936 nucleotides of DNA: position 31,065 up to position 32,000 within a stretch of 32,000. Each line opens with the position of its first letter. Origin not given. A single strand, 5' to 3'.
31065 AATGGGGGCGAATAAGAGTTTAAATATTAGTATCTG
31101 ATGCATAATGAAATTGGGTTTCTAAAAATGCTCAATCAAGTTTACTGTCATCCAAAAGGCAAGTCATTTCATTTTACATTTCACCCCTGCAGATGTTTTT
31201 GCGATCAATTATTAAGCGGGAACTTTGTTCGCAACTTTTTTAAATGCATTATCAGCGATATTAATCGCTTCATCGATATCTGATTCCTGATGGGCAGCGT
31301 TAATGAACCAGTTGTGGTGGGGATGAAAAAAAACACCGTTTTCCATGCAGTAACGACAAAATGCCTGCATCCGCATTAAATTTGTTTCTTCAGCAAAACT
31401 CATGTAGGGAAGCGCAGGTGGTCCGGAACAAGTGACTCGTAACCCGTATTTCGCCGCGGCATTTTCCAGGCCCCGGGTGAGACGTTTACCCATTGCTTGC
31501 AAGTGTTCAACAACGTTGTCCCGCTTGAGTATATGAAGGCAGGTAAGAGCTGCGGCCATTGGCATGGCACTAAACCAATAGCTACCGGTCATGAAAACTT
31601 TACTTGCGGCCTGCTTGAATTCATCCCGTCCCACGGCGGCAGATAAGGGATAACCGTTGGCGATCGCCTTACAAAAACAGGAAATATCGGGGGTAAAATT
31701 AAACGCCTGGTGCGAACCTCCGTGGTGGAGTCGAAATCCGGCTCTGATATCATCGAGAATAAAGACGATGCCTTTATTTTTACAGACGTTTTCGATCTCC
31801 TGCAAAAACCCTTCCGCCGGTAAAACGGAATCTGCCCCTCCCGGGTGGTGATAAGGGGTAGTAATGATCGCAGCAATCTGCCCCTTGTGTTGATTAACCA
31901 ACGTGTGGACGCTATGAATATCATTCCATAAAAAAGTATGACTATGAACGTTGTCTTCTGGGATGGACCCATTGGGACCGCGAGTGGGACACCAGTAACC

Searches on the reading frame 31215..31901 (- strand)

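Call 69: search_protein_families(library=pfam, proteins=[window:31215-31901:-], max_evalue=0.00001)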
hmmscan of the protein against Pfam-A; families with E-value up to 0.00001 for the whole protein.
window:31215-31901:- (229 aa): 1 family
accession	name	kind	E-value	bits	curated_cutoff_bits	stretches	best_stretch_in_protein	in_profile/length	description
PF00202.27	Aminotran_3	-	1.6e-25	90.1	30.5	1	4-201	186-380/403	Aminotransferase class-III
